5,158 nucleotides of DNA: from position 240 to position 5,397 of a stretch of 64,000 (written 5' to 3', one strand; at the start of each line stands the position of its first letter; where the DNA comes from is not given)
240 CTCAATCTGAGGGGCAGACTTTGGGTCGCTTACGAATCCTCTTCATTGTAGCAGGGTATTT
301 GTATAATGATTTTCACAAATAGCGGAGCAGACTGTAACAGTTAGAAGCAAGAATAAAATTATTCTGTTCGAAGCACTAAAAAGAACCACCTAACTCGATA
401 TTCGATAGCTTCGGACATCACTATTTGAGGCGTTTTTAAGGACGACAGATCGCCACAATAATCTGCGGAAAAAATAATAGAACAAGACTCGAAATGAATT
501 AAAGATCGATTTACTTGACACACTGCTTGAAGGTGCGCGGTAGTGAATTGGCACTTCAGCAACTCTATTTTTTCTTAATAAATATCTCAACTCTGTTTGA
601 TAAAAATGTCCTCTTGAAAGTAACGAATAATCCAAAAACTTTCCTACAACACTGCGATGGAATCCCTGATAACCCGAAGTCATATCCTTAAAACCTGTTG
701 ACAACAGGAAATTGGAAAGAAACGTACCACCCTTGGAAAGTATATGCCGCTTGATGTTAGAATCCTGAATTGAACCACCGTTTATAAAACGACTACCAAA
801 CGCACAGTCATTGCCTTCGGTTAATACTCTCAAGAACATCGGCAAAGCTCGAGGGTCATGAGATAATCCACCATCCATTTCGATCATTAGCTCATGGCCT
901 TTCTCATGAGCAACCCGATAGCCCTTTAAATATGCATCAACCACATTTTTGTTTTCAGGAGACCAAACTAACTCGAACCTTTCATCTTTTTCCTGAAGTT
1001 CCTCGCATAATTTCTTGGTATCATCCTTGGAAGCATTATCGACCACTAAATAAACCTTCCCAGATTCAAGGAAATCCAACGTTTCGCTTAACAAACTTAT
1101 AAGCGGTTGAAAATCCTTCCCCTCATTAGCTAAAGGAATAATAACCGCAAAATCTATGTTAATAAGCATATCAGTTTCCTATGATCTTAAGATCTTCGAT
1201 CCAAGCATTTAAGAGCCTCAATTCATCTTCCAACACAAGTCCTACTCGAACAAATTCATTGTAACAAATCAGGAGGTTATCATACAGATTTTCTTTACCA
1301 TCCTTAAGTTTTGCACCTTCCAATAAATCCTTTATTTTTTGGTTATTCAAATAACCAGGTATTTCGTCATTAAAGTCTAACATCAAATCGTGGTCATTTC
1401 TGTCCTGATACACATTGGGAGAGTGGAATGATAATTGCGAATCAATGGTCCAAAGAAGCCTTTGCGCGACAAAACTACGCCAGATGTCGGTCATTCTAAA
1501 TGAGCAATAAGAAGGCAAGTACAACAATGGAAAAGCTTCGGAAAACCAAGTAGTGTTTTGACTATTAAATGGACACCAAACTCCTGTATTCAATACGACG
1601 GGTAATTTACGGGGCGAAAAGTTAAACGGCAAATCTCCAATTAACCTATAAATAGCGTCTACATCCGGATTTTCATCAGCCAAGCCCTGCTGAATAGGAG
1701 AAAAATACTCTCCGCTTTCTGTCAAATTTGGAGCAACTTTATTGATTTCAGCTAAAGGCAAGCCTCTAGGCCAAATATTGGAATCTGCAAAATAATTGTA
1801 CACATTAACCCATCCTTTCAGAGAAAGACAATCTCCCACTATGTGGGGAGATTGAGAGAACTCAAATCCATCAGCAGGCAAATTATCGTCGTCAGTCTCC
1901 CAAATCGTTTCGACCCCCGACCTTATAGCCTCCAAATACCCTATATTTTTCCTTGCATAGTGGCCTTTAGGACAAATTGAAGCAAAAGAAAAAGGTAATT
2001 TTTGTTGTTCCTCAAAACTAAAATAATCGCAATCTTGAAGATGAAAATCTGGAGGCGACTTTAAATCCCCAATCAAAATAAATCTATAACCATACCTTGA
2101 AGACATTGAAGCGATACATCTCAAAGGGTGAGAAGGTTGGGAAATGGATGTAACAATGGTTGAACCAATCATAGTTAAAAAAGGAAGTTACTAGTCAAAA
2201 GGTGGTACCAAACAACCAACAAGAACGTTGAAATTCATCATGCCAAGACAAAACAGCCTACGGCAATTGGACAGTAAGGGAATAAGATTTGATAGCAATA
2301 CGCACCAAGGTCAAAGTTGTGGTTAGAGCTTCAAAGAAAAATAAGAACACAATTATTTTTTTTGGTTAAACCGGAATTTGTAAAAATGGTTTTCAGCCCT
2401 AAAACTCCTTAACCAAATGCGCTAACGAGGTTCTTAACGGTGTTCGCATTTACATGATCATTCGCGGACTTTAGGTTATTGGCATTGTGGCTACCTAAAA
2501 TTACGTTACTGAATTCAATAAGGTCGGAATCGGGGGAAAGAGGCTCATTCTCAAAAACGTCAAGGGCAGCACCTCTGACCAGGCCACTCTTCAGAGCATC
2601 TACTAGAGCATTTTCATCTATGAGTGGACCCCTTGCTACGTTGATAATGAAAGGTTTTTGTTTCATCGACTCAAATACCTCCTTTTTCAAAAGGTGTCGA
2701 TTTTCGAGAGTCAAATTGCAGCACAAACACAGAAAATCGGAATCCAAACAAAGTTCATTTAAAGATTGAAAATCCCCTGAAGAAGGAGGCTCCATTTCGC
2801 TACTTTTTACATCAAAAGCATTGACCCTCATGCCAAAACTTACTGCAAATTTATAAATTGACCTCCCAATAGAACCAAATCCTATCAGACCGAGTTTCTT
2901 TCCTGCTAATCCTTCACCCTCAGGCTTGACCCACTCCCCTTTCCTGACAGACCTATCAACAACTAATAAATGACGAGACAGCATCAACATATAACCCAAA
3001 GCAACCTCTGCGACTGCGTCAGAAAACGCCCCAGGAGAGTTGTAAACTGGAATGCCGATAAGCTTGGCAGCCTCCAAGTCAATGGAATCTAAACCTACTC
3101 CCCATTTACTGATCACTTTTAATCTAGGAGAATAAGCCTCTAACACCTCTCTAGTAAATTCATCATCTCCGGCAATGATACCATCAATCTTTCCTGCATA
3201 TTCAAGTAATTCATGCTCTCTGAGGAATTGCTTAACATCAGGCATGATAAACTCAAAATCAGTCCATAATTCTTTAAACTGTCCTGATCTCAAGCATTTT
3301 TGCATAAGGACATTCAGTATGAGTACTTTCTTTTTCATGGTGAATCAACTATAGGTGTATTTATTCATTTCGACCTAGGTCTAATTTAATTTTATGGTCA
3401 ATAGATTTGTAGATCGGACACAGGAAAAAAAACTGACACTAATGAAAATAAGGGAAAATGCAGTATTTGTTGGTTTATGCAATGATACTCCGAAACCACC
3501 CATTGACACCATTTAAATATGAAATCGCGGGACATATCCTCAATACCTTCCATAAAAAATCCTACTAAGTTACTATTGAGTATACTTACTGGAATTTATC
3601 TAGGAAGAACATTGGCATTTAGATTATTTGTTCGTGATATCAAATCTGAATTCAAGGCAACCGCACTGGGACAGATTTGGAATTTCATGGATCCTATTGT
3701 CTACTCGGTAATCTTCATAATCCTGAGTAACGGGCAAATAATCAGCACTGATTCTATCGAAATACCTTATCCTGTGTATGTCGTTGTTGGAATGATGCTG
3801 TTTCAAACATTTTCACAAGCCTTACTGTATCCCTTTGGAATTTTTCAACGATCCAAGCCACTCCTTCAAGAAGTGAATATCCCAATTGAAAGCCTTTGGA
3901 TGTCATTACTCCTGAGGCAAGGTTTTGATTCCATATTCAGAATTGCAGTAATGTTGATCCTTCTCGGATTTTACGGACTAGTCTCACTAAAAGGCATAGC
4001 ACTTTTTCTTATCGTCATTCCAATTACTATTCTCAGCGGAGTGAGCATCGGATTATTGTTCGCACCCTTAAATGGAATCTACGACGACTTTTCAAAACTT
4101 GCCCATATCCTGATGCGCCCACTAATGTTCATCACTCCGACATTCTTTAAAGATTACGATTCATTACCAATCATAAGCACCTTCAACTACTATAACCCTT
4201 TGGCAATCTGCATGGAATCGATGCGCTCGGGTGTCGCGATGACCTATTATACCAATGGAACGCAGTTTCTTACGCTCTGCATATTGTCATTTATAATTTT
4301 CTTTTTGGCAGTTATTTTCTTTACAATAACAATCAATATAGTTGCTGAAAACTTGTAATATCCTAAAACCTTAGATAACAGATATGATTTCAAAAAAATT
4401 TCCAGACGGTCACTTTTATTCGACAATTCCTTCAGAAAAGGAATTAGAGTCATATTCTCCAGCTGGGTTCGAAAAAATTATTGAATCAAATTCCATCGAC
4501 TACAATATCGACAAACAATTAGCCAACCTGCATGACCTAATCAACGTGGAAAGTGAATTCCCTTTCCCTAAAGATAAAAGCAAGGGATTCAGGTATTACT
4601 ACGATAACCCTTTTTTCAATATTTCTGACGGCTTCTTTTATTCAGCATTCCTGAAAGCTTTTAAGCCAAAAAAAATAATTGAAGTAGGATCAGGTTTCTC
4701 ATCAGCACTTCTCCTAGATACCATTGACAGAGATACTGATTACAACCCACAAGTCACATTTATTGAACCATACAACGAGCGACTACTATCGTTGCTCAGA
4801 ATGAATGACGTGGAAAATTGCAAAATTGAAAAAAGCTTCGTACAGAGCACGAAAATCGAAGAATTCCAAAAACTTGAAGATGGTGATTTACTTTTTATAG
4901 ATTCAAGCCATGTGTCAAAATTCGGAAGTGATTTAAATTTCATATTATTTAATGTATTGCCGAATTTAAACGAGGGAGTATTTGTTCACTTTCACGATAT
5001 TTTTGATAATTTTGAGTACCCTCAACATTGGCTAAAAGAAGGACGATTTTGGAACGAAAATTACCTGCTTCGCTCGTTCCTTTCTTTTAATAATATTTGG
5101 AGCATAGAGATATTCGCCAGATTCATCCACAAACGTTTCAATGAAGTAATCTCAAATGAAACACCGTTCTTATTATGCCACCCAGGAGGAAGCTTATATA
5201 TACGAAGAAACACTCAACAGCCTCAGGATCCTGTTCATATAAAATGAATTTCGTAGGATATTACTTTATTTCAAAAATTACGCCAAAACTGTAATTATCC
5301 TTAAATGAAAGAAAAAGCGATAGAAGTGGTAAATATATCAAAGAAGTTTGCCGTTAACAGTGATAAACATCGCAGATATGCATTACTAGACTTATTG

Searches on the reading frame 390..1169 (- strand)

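Call 60: search_protein_families(library=pfam, proteins=[window:390-1169:-], max_evalue=0.00001)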
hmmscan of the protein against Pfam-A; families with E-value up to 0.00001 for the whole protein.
window:390-1169:- (259 aa): 1 family
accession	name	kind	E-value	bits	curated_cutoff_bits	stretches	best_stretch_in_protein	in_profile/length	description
PF00535.33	Glycos_transf_2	-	1.2e-16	61.6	23.3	1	9-176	2-165/168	Glycosyl transferase family 2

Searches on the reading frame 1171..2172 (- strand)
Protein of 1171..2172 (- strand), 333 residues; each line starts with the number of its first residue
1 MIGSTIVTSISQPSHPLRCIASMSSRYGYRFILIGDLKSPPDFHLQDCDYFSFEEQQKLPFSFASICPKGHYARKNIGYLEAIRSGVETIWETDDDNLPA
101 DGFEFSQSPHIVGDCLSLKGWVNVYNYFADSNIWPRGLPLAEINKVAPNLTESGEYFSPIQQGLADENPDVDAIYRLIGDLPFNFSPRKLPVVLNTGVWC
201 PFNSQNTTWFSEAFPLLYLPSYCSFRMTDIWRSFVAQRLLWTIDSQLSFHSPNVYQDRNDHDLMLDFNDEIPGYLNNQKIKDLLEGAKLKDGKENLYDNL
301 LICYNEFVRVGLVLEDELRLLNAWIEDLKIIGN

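Call 60: search_protein_families(library=pfam, proteins=[window:1171-2172:-], max_evalue=0.00001)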
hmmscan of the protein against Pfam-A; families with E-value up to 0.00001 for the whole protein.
window:1171-2172:- (333 aa): 1 family
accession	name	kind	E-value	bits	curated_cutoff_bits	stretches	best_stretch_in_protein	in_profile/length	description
PF03385.23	STELLO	-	9.1e-14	51.5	27.8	1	226-332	1-106/387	STELLO glycosyltransferases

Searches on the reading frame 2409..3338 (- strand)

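Call 60: search_protein_families(library=pfam, proteins=[window:2409-3338:-], max_evalue=0.00001)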
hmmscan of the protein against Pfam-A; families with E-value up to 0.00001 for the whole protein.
window:2409-3338:- (309 aa): 2 families
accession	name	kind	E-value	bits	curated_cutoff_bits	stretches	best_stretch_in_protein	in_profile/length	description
PF02826.25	2-Hacid_dh_C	-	8.3e-52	175.6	25.1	1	114-286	1-178/178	D-isomer specific 2-hydroxyacid dehydrogenase, NAD binding domain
PF00389.36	2-Hacid_dh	-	1.3e-18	67.4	24.6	1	33-226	22-121/134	D-isomer specific 2-hydroxyacid dehydrogenase, catalytic domain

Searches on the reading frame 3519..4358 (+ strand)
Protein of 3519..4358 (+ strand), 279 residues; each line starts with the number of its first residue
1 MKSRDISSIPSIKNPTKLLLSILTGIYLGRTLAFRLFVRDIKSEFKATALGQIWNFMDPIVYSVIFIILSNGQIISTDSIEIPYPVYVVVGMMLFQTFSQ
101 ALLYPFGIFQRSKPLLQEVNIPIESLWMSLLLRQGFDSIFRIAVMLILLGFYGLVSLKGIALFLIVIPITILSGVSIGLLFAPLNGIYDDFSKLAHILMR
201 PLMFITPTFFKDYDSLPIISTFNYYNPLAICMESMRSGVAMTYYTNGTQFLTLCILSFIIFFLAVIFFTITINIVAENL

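Call 60: search_protein_families(library=pfam, proteins=[window:3519-4358:+], max_evalue=0.00001)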
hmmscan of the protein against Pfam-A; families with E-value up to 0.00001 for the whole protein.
window:3519-4358:+ (279 aa): 1 family
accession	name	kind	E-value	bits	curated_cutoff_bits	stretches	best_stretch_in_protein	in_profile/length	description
PF01061.29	ABC2_membrane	-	2.2e-12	47.4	26.9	1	35-238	5-209/211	ABC-2 type transporter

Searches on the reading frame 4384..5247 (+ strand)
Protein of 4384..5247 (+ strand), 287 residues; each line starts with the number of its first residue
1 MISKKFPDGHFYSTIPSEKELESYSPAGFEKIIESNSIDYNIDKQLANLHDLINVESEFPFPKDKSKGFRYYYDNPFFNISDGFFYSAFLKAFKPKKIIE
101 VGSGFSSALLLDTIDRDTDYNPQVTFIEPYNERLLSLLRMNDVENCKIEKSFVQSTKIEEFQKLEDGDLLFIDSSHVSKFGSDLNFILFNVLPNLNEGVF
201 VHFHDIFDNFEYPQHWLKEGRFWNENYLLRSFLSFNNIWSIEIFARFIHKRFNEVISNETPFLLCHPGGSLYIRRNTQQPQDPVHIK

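Call 60: search_protein_families(library=pfam, proteins=[window:4384-5247:+], max_evalue=0.00001)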
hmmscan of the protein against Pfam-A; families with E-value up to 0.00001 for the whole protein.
window:4384-5247:+ (287 aa): 1 family
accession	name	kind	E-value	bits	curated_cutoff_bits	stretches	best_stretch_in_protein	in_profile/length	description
PF13578.12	Methyltransf_24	-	2.4e-09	38.5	26.3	1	99-206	1-105/105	Methyltransferase domain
